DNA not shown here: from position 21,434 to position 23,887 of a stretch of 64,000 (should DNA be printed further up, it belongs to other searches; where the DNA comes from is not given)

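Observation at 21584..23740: Cytochrome P450 fused to tandem cyclic-nucleotide-binding domains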

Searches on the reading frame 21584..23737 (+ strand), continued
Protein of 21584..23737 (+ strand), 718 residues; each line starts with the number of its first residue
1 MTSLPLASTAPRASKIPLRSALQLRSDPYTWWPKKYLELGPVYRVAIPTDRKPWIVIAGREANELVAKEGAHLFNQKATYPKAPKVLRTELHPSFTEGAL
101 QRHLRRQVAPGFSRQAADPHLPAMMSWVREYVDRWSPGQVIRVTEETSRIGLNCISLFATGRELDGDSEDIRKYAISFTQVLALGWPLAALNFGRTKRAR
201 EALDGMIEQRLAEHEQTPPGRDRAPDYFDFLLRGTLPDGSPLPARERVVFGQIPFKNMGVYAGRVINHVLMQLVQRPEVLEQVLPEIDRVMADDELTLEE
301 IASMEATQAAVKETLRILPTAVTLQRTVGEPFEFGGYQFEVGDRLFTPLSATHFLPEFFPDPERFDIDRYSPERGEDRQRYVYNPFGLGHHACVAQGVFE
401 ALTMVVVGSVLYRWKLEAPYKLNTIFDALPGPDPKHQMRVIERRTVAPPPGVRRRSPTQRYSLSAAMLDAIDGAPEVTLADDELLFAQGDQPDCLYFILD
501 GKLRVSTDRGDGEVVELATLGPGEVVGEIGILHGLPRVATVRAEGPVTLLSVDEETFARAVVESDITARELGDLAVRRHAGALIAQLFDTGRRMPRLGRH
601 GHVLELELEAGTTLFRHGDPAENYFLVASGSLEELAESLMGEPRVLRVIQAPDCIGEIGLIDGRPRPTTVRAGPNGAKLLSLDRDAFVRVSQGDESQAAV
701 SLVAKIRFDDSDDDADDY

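Call 29: find_encoding_contigs(protein=P0026, flank=8000, max_places=1)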
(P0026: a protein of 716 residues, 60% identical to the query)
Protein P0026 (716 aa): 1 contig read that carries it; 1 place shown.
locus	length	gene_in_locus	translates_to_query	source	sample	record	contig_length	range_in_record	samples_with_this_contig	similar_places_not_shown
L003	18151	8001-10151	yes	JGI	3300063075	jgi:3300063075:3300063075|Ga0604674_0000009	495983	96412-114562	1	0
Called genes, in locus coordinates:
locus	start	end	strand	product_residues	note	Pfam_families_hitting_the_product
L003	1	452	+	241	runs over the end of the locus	PF01656:CbiA (weak), PF13500:AAA_26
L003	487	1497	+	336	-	-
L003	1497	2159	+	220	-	PF02581:TMP-TENI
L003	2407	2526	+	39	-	-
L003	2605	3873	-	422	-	PF00682:HMGL-like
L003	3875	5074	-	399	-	PF00108:Thiolase_N, PF02803:Thiolase_C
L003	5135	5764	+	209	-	-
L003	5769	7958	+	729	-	PF04851:ResIII, PF17757:UvrB_inter, PF27431:UvrB_3rd, PF00271:Helicase_C, PF12344:UvrB, PF02151:UVR (weak)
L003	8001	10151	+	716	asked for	PF00067:p450, PF00027:cNMP_binding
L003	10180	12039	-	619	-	PF00009:GTP_EFTU, PF01926:MMR_HSR1 (weak), PF22042:EF-G_D2, PF03144:GTP_EFTU_D2, PF00679:EFG_C, PF21018:BipA_C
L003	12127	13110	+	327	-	PF02129:Peptidase_S15 (weak), PF00326:Peptidase_S9 (weak)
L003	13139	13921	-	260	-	PF01925:TauE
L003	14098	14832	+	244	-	-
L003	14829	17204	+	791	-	PF16868:NMT1_3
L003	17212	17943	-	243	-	-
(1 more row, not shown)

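Call 30: find_encoding_contigs(protein=P0036, flank=8000, max_places=1)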
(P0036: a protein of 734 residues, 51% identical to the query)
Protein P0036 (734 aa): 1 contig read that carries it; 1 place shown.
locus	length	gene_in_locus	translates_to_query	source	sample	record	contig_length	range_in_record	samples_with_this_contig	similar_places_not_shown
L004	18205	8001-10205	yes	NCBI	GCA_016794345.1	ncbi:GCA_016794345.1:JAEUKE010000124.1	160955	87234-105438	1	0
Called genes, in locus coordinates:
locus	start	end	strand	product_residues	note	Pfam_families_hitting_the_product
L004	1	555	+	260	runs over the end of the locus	-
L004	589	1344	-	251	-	-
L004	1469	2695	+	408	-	PF11617:Cu-binding_MopE (weak)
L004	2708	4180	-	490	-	PF00724:Oxidored_FMN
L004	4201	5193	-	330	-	PF00248:Aldo_ket_red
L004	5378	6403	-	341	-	PF01842:ACT (weak), PF00551:Formyl_trans_N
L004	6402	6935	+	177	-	-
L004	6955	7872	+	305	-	PF00126:HTH_1, PF03466:LysR_substrate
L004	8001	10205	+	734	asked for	PF00067:p450, PF00027:cNMP_binding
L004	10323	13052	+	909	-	PF13191:AAA_16, PF05729:NACHT (weak), PF25872:HTH_77 (weak), PF13424:TPR_12 (faint)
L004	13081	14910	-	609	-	PF25852:DUF6242_C (faint), PF02012:BNR (faint)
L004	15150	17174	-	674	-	PF02012:BNR (faint), PF25852:DUF6242_C (faint), PF15902:Sortilin-Vps10 (faint)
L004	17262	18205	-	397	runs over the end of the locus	PF02771:Acyl-CoA_dh_N, PF02770:Acyl-CoA_dh_M, PF00441:Acyl-CoA_dh_1, PF22924:ACOX_C_alpha1 (faint), PF08028:Acyl-CoA_dh_2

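Call 31: find_encoding_contigs(protein=P0014, flank=8000, max_places=1)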
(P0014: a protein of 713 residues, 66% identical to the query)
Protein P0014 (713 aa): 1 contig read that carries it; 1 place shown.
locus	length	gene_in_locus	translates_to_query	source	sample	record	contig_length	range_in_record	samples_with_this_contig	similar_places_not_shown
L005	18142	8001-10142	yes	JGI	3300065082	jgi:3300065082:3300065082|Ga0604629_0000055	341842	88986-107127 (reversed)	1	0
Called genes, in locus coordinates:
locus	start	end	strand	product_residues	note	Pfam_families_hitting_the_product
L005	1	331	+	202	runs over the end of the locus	-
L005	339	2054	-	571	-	PF00515:TPR_1 (faint), PF07719:TPR_2 (faint), PF14559:TPR_19 (weak)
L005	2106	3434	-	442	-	PF01734:Patatin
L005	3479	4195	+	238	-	-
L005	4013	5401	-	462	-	PF00890:FAD_binding_2 (weak), PF01494:FAD_binding_3, PF03486:HI0933_like (weak), PF04820:Trp_halogenase (weak), PF07992:Pyr_redox_2 (weak), PF12831:FAD_oxidored (weak), PF13450:NAD_binding_8 (faint), PF13738:Pyr_redox_3 (weak)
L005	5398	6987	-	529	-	PF17990:LodA_N, PF18417:LodA_C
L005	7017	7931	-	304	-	PF13813:MBOAT_2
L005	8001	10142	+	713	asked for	PF00067:p450, PF00027:cNMP_binding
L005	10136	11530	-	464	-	PF04055:Radical_SAM, PF13186:SPASM (weak)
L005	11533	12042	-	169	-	-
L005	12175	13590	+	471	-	-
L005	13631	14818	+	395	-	PF04885:Stig1 (weak)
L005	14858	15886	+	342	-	-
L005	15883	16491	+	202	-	PF04542:Sigma70_r2, PF07638:Sigma70_ECF (faint), PF08281:Sigma70_r4_2, PF04545:Sigma70_r4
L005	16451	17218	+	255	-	-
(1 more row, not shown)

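Call 32: find_encoding_contigs(protein=P0002, flank=8000, max_places=1)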
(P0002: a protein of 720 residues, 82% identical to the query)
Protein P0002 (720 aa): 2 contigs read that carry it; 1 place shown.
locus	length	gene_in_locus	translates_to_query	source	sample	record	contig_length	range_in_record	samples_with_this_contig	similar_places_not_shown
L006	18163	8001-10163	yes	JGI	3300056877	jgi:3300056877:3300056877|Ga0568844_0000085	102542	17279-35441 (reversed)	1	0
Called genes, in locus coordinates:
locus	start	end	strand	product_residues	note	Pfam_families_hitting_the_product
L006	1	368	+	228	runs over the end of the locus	-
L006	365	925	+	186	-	-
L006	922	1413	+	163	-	-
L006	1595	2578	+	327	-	PF08545:ACP_syn_III, PF08541:ACP_syn_III_C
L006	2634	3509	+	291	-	PF04072:LCM (weak)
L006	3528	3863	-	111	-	-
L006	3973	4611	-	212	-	PF14559:TPR_19 (faint)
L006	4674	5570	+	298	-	PF12740:PETase, PF01738:DLH, PF00326:Peptidase_S9 (faint), PF08840:BAAT_C (faint)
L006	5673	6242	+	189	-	PF00691:OmpA (weak)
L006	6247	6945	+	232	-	-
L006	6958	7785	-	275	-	-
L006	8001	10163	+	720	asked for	PF00067:p450, PF00027:cNMP_binding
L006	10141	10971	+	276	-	PF00583:Acetyltransf_1 (weak)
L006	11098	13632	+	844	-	-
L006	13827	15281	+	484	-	PF11141:DUF2914 (weak)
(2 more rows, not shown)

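Call 33: find_encoding_contigs(protein=P0021, flank=8000, max_places=1)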
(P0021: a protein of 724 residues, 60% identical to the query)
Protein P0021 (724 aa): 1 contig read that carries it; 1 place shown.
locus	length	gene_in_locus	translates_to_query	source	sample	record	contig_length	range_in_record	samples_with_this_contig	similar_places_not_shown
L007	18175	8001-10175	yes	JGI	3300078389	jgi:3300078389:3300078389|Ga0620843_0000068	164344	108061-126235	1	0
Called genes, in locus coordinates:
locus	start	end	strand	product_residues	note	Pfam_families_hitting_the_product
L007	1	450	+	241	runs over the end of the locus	PF01656:CbiA (weak), PF13500:AAA_26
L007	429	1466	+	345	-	-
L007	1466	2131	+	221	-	PF02581:TMP-TENI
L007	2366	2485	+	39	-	-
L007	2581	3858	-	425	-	PF00682:HMGL-like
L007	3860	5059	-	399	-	PF00108:Thiolase_N, PF02803:Thiolase_C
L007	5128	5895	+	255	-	-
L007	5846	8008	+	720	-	PF04851:ResIII, PF17757:UvrB_inter, PF27431:UvrB_3rd, PF00271:Helicase_C, PF12344:UvrB, PF02151:UVR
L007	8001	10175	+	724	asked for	PF00067:p450, PF00027:cNMP_binding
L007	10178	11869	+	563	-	PF20473:MmeI_Mtase, PF20466:MmeI_TRD, PF20467:MmeI_C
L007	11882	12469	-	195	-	-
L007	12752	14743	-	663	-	PF00009:GTP_EFTU, PF01926:MMR_HSR1 (weak), PF22042:EF-G_D2, PF03144:GTP_EFTU_D2, PF00679:EFG_C, PF21018:BipA_C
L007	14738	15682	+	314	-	PF12697:Abhydrolase_6 (faint), PF02129:Peptidase_S15 (weak), PF00326:Peptidase_S9 (weak)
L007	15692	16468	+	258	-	PF10127:RlaP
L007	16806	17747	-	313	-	PF01925:TauE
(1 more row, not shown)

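Call 34: find_encoding_contigs(protein=P0040, flank=8000, max_places=1)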
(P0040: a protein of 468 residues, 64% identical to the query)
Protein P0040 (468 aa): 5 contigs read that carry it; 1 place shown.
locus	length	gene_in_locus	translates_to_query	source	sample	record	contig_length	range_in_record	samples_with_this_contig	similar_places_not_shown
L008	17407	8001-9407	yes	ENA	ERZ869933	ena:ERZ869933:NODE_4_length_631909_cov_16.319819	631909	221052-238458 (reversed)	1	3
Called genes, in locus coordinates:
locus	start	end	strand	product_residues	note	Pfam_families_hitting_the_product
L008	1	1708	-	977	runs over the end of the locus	PF00069:Pkinase, PF07714:PK_Tyr_Ser-Thr, PF01636:APH, PF13424:TPR_12, PF17874:TPR_MalT, PF13424:TPR_12, PF24885:TPR_NPHP3, PF13424:TPR_12, +9 more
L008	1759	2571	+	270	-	PF00583:Acetyltransf_1 (weak)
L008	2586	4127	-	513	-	-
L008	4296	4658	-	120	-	PF01479:S4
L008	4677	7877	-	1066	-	PF00873:ACR_tran, PF03176:MMPL (weak)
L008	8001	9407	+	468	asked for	PF00067:p450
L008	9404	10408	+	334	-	PF00355:Rieske, PF19298:KshA_C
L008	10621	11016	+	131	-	-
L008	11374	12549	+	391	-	PF00282:Pyridoxal_deC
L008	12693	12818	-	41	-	-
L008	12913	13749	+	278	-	-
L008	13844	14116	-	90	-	PF12697:Abhydrolase_6 (weak), PF00561:Abhydrolase_1, PF08386:Abhydrolase_4 (weak)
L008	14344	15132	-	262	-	PF13557:Phenol_MetA_deg (weak)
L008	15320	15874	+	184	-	PF14376:Haem_bd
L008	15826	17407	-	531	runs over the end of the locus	-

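Call 35: predict_structure(alignment_id=A1)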
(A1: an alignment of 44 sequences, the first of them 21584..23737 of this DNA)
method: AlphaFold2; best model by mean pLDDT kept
length: 718 residues; sequences in the alignment: 44
mean_pLDDT: 82.4   pTM: 0.74
mean pLDDT of the five models: 82.4, 81.5, 79.7, 79.6, 78.8
residues with pLDDT >= 90: 296; 70-90: 296; 50-70: 81; < 50: 45
segments of 3 or more residues with pLDDT < 50: 448-453, 455-465, 692-718
pLDDT, mean of each block of 10 residues (from residue 1): 85 84 86 96 84 90 92 89 91 78 82 86 92 95 93 95 90 90 87 91 95 90 86 90 93 87 92 96 91 79 90 93 91 97 94 93 92 74 87 85 95 94 70 89 70 43 54 82 93 85 85 81 76 82 89 83 69 61 56 55 83 91 82 77 74 70 79 88 73 46 41 41
secondary structure, 60 per line:
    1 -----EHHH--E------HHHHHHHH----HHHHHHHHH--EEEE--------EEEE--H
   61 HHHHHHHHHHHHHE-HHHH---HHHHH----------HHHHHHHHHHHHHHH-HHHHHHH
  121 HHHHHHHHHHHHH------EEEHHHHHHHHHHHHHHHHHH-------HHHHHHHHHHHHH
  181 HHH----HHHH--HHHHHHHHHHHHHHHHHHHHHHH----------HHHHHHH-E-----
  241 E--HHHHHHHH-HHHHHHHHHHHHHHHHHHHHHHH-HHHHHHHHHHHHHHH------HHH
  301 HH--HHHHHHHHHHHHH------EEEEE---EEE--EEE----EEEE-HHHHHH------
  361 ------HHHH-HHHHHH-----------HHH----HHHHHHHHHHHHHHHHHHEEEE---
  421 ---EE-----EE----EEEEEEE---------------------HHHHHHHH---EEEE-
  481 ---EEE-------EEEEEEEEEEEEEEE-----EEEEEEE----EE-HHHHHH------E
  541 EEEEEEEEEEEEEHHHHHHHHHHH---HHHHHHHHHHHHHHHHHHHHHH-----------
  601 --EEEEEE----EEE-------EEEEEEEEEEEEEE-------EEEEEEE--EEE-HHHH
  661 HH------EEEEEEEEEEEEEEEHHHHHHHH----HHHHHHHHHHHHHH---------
elements in order (helices of 4 or more, strands of 3 or more residues): H19-26 H31-39 E42-45 E54-57 H60-73 H76-79 H83-87 H98-112 H114-133 E140-142 H143-160 H168-183 H188-191 H194-216 H227-233 H244-251 H253-275 H277-291 H298-302 H305-317 E324-328 E332-334 E337-339 E344-347 H349-354 H367-370 H372-377 H396-413 E414-417 E437-443 H465-472 E476-479 E484-486 E494-508 E514-520 H528-533 E540-553 H554-564 H568-589 E603-608 E613-615 E623-636 E644-650 E653-655 H657-662 E669-683 H684-691 H696-709

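Call 36: find_related_loci(query=A1, collection=genome_contigs, flank=10000)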
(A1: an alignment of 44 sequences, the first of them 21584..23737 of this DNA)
Query A1 (718 aa) in genome_contigs; peptide patterns used: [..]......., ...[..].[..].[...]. (x = any residue, [..] = any of these).
50 stretches matched a pattern; 30 encode a relative of the query (tblastn E <= 1e-3); 30 distinct loci.
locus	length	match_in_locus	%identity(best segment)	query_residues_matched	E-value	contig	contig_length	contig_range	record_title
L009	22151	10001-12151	95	1-717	0e+0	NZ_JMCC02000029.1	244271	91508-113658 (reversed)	Enhygromyxa salina strain DSM 15201 ES-Contig_29, whole genome shotgun sequence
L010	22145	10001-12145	83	1-712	0e+0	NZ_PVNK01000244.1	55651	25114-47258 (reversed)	Enhygromyxa salina strain SWB005 ENSA5_contig000244, whole genome shotgun sequence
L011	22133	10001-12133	68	3-714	0e+0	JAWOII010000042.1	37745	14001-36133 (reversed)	MAG: Enhygromyxa sp. isolate CWP5-2.bin.157 k191_2539254, whole genome shotgun sequence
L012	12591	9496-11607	67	3-707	0e+0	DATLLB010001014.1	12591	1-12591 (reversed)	MAG TPA_asm: Enhygromyxa sp. isolate SMAG_U13737 k141_874370, whole genome shotgun sequence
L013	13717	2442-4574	62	3-717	0e+0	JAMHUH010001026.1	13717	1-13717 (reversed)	MAG: Nannocystaceae bacterium isolate ST_AS_metabat.41 k201_2122222, whole genome shotgun sequence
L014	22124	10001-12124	61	3-714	0e+0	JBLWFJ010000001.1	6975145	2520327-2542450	Nannocystaceae bacterium ST9 contig_1_pilon, whole genome shotgun sequence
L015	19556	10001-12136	60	3-718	0e+0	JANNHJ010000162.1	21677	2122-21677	MAG: Myxococcales bacterium isolate SOY_6_C_metabat_27 SOY_6_C_k141_5266194, whole genome shotgun sequence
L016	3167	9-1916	62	73-716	0e+0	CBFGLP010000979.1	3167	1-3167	MAG TPA_asm: uncultured Myxococcales bacterium isolate SRR25737861_metabat2_1 genome assembly, contig: ERZ27251247.51234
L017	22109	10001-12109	53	1-707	0e+0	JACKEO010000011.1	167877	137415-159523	MAG: Alphaproteobacteria bacterium isolate HK-STAS-MYXO-36 HK-STAS-MYXO-36_11, whole genome shotgun sequence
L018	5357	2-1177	66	63-457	4e-169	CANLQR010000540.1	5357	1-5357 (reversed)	MAG: Deltaproteobacteria bacterium isolate ZH-15may19-289 genome assembly, contig: ZH-15May19-c49139, whole genome shotg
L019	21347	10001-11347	58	2-449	1e-164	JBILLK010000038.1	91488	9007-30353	MAG: Polyangiaceae bacterium isolate ME2017-07-27_3300044645_group7_bin87 Rohwer_bin1489_scaffold_78_c1, whole genome sh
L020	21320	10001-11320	59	3-444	3e-163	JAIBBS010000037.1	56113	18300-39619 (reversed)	MAG: Nannocystaceae bacterium isolate SSF46 NODE_10175_length_56113_cov_78.294592, whole genome shotgun sequence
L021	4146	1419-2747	57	4-445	5e-162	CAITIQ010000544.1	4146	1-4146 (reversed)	MAG: uncultured delta proteobacterium isolate ErkenSummer_bin-6818 genome assembly, contig: bin-6818:544/673, whole geno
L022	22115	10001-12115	51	10-708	0e+0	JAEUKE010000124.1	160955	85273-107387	MAG: Myxococcales bacterium isolate new MAG-87 k141_2628378, whole genome shotgun sequence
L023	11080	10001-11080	58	1-359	2e-128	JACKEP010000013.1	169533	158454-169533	MAG: Alphaproteobacteria bacterium isolate HK-STAS-MYXO-37 HK-STAS-MYXO-37_13, whole genome shotgun sequence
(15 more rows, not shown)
